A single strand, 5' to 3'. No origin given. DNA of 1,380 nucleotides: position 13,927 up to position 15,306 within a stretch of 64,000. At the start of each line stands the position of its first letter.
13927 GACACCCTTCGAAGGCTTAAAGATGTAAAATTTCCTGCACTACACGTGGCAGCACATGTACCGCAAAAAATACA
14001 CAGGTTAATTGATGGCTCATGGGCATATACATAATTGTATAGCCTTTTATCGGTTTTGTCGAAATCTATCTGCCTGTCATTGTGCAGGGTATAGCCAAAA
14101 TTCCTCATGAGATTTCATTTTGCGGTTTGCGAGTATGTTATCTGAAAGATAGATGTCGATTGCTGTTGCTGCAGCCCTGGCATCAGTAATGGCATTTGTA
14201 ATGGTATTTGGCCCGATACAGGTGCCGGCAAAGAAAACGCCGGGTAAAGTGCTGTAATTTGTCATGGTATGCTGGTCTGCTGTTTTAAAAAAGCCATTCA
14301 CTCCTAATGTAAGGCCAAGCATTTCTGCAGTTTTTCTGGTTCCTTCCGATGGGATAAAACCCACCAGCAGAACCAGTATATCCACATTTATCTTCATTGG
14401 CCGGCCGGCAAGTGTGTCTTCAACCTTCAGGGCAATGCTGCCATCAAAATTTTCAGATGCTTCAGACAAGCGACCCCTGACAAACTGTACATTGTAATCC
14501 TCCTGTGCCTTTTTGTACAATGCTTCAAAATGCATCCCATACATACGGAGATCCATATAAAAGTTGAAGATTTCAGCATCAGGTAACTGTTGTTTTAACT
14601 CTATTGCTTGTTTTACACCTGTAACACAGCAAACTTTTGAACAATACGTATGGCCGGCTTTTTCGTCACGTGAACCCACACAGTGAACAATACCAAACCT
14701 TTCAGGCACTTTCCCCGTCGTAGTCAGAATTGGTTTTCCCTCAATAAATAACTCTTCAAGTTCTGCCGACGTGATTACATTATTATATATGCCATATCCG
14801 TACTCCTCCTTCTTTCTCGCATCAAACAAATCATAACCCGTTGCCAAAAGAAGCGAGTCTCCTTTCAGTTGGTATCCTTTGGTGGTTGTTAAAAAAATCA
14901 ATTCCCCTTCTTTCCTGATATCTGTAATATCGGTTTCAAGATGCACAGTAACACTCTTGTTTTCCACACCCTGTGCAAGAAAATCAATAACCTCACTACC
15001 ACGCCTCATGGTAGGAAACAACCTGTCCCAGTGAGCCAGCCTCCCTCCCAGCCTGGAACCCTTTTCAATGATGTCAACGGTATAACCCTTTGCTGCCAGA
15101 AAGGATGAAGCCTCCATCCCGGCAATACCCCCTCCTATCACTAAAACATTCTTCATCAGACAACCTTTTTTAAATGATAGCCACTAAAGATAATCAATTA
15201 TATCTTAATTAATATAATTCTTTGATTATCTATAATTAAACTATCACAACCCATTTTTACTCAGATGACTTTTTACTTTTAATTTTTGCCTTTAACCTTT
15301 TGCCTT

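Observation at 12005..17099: hdrC-hdrB-hdrA-like operon ending in a membrane-anchored HdrE/D (DsrM/K)-like fusion in a Bacteroidota genome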

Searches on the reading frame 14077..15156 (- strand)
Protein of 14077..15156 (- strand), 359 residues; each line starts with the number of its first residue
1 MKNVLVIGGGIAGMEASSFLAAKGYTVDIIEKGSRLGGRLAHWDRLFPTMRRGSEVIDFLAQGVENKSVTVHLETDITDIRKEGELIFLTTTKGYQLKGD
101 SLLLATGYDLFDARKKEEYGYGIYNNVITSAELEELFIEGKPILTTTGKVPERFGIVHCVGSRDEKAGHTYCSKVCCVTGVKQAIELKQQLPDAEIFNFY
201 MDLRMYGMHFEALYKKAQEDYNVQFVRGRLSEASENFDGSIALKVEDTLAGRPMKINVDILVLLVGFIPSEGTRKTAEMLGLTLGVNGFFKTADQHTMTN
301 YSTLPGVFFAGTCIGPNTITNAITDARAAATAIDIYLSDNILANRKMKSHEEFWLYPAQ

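Call 4: search_protein_families(library=pfam, proteins=[window:14077-15156:-])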
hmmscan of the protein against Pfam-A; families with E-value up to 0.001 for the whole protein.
window:14077-15156:- (359 aa): 11 families
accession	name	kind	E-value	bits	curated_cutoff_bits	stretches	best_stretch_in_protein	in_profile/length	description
PF07992.20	Pyr_redox_2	-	4.9e-21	75.9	26.1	2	2-109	143-238/291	Pyridine nucleotide-disulphide oxidoreductase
PF03486.20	HI0933_like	-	5.8e-14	52.6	50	2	44-313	99-219/244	HI0933-like protein Rossmann domain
PF13450.12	NAD_binding_8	-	1.6e-09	38.3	21.9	1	6-48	1-41/68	NAD(P)-binding Rossmann-like domain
PF01266.30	DAO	-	9.6e-08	32.4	27.9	1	4-37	2-35/353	FAD dependent oxidoreductase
PF13738.12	Pyr_redox_3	-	2.4e-07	30.7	30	0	52-108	79-134/305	Pyridine nucleotide-disulphide oxidoreductase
PF00070.33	Pyr_redox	-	2.1e-06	28.6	22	1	3-84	1-70/82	Pyridine nucleotide-disulphide oxidoreductase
PF01593.30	Amino_oxidase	-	7.4e-06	25.9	19.8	0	11-43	1-33/443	Flavin containing amine oxidoreductase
PF00890.30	FAD_binding_2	-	1.7e-05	24.7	20.4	1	4-41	2-39/414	FAD binding domain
PF13454.12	NAD_binding_9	-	1.9e-05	25.1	21.8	0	60-108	107-154/155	FAD-NAD(P)-binding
PF12831.13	FAD_oxidored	-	4.4e-05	23.4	27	1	4-42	2-40/416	FAD dependent oxidoreductase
PF01134.28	GIDA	-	0.00044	19.9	22.1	0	4-31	2-29/391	Glucose inhibited division protein A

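Call 5: search_protein_families(library=ncbifam, proteins=[window:14077-15156:-], max_evalue=0.01)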
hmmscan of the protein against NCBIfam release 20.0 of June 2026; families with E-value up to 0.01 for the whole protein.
window:14077-15156:- (359 aa): 83 families (the best 25 are shown)
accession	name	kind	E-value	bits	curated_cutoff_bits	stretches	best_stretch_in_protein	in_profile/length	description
NF040770.1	hetero_SS_HdrA2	exception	1.8e-76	257.8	1100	2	92-344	311-567/777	CoB-CoM heterodisulfide reductase HdrA2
NF041778.1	hetero_SS_HdrA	equivalog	4.9e-59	199.9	1400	2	93-341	322-574/771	ferredoxin:CoB-CoM heterodisulfide reductase subunit HdrA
NF041891.1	hdrA_Methbact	equivalog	5.1e-59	200.2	1300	2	96-338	312-557/762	ferredoxin:CoB-CoM heterodisulfide reductase subunit HdrA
NF009410.0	PRK12771.1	subfamily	7.5e-18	64.4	516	2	2-83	139-218/566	NAD(P)-binding protein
NF009409.0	PRK12770.1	subfamily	8.7e-15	54.6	343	2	221-342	244-355/360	putative glutamate synthase subunit beta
TIGR00275.1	TIGR00275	subfamily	1e-13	50.9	183.8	2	44-108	96-159/401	aminoacetone oxidase family FAD-binding enzyme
NF045599.1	bili_reduct_long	exception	3.9e-11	41.9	750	1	2-79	382-458/641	bilirubin reductase, long form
NF045663.1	diclust_near_Sec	equivalog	8e-11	40.8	530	1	2-93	107-199/759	pyridine nucleotide-disulfide oxidoreductase/dicluster-binding protein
TIGR01317.1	GOGAT_sm_gam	subfamily_domain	1e-10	41.1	447.7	2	201-339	351-480/485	glutamate synthase small subunit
TIGR03997.1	mycofact_OYE_2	equivalog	1.2e-10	40.5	793.15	1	2-78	380-455/645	mycofactocin system FadH/OYE family oxidoreductase 2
NF009454.0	PRK12814.1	equivalog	2e-10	39.7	916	2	275-346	440-509/657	putative NADPH-dependent glutamate synthase small subunit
TIGR03996.1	mycofact_OYE_1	hypoth_equivalog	2.2e-10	39.7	627.9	1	3-91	374-466/633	mycofactocin system FadH/OYE family oxidoreductase 1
TIGR03315.1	Se_ygfK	equivalog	3.7e-10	37.9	835.3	2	3-73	539-606/1012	putative selenate reductase subunit YgfK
TIGR03140.1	AhpF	equivalog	6e-10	38.3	502.9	1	3-108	214-321/515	alkyl hydroperoxide reductase subunit F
TIGR01292.1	TRX_reduct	equivalog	7.5e-10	38.1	343.45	1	3-108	2-110/300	thioredoxin-disulfide reductase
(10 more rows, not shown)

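Call 9: search_solved_structures(query=window:14077-15156:-, max_evalue=0.00001, show_alignments=2)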
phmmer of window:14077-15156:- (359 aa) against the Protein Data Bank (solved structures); distinct sequences matched with E-value up to 0.00001: 12.
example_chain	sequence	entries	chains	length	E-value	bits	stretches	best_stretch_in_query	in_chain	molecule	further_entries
8rvv_A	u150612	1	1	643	1.4e-63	218.3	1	97-332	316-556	H(2):CoB-CoM heterodisulfide,ferredoxin reductase subunit A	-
8rvu_a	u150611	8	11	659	1.5e-63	218.2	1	97-332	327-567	H(2):CoB-CoM heterodisulfide,ferredoxin reductase subunit A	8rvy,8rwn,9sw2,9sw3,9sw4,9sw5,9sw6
9sfi_A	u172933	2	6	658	4.6e-63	216.6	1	97-339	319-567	CoB--CoM heterodisulfide reductase iron-sulfur subunit A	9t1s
6tjr_A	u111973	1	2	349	2.8e-61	210.8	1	1-332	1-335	Fumarate reductase/succinate dehydrogenase flavoprotein domain protein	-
5odc_A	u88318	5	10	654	4.9e-58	200.1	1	101-337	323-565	Heterodisulfide reductase, subunit A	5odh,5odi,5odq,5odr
7bkb_A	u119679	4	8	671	1e-52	182.6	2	98-335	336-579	CoB--CoM heterodisulfide reductase iron-sulfur subunit A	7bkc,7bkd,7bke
6l6j_A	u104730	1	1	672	7.9e-08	35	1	3-75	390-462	Oxidored_FMN domain-containing protein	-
4ylf_B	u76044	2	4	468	5e-06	29.1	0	3-86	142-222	Dihydropyrimidine dehydrogenase subunit A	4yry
6de6_A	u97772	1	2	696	5.3e-06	29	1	3-67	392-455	Histamine dehydrogenase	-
5twb_A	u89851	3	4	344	5.7e-06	28.9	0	1-120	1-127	Ferredoxin--NADP reductase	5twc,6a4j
9n5u_A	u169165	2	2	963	7.8e-06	28.4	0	252-343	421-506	NfnA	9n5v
6qkg_A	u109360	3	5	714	9.8e-06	28.1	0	2-93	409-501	NCR A | NCR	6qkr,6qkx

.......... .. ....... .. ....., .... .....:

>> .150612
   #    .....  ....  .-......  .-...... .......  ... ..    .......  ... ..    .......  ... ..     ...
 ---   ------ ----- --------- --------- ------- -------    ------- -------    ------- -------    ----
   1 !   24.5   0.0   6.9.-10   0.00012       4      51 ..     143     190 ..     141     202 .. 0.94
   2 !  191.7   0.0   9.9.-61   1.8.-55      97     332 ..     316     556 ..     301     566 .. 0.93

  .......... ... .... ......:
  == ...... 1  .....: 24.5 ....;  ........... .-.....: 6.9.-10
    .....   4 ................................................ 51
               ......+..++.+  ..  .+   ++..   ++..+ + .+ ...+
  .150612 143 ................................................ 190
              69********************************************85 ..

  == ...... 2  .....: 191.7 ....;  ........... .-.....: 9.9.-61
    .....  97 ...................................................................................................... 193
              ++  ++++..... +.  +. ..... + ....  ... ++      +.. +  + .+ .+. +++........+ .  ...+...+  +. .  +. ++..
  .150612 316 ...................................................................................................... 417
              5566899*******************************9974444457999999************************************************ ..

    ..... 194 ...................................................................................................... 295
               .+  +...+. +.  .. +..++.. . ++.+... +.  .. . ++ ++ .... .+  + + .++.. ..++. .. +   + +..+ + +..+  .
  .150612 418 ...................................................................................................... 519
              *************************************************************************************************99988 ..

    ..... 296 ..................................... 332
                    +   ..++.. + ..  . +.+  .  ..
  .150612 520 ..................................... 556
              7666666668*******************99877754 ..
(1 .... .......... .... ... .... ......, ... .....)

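Call 48: search_solved_structures(query=window:14077-15156:-, max_evalue=1e-40, show_alignments=5)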
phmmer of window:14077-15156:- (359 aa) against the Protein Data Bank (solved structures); distinct sequences matched with E-value up to 1e-40: 6.
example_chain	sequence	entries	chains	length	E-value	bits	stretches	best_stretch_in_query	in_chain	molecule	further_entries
8rvv_A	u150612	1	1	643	1.4e-63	218.3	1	97-332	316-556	H(2):CoB-CoM heterodisulfide,ferredoxin reductase subunit A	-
8rvu_a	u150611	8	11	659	1.5e-63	218.2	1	97-332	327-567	H(2):CoB-CoM heterodisulfide,ferredoxin reductase subunit A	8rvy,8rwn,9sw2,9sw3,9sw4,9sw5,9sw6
9sfi_A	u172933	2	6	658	4.6e-63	216.6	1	97-339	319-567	CoB--CoM heterodisulfide reductase iron-sulfur subunit A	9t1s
6tjr_A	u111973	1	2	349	2.8e-61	210.8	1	1-332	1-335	Fumarate reductase/succinate dehydrogenase flavoprotein domain protein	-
5odc_A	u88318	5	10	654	4.9e-58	200.1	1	101-337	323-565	Heterodisulfide reductase, subunit A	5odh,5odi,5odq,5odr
7bkb_A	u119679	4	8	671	1e-52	182.6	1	98-335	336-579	CoB--CoM heterodisulfide reductase iron-sulfur subunit A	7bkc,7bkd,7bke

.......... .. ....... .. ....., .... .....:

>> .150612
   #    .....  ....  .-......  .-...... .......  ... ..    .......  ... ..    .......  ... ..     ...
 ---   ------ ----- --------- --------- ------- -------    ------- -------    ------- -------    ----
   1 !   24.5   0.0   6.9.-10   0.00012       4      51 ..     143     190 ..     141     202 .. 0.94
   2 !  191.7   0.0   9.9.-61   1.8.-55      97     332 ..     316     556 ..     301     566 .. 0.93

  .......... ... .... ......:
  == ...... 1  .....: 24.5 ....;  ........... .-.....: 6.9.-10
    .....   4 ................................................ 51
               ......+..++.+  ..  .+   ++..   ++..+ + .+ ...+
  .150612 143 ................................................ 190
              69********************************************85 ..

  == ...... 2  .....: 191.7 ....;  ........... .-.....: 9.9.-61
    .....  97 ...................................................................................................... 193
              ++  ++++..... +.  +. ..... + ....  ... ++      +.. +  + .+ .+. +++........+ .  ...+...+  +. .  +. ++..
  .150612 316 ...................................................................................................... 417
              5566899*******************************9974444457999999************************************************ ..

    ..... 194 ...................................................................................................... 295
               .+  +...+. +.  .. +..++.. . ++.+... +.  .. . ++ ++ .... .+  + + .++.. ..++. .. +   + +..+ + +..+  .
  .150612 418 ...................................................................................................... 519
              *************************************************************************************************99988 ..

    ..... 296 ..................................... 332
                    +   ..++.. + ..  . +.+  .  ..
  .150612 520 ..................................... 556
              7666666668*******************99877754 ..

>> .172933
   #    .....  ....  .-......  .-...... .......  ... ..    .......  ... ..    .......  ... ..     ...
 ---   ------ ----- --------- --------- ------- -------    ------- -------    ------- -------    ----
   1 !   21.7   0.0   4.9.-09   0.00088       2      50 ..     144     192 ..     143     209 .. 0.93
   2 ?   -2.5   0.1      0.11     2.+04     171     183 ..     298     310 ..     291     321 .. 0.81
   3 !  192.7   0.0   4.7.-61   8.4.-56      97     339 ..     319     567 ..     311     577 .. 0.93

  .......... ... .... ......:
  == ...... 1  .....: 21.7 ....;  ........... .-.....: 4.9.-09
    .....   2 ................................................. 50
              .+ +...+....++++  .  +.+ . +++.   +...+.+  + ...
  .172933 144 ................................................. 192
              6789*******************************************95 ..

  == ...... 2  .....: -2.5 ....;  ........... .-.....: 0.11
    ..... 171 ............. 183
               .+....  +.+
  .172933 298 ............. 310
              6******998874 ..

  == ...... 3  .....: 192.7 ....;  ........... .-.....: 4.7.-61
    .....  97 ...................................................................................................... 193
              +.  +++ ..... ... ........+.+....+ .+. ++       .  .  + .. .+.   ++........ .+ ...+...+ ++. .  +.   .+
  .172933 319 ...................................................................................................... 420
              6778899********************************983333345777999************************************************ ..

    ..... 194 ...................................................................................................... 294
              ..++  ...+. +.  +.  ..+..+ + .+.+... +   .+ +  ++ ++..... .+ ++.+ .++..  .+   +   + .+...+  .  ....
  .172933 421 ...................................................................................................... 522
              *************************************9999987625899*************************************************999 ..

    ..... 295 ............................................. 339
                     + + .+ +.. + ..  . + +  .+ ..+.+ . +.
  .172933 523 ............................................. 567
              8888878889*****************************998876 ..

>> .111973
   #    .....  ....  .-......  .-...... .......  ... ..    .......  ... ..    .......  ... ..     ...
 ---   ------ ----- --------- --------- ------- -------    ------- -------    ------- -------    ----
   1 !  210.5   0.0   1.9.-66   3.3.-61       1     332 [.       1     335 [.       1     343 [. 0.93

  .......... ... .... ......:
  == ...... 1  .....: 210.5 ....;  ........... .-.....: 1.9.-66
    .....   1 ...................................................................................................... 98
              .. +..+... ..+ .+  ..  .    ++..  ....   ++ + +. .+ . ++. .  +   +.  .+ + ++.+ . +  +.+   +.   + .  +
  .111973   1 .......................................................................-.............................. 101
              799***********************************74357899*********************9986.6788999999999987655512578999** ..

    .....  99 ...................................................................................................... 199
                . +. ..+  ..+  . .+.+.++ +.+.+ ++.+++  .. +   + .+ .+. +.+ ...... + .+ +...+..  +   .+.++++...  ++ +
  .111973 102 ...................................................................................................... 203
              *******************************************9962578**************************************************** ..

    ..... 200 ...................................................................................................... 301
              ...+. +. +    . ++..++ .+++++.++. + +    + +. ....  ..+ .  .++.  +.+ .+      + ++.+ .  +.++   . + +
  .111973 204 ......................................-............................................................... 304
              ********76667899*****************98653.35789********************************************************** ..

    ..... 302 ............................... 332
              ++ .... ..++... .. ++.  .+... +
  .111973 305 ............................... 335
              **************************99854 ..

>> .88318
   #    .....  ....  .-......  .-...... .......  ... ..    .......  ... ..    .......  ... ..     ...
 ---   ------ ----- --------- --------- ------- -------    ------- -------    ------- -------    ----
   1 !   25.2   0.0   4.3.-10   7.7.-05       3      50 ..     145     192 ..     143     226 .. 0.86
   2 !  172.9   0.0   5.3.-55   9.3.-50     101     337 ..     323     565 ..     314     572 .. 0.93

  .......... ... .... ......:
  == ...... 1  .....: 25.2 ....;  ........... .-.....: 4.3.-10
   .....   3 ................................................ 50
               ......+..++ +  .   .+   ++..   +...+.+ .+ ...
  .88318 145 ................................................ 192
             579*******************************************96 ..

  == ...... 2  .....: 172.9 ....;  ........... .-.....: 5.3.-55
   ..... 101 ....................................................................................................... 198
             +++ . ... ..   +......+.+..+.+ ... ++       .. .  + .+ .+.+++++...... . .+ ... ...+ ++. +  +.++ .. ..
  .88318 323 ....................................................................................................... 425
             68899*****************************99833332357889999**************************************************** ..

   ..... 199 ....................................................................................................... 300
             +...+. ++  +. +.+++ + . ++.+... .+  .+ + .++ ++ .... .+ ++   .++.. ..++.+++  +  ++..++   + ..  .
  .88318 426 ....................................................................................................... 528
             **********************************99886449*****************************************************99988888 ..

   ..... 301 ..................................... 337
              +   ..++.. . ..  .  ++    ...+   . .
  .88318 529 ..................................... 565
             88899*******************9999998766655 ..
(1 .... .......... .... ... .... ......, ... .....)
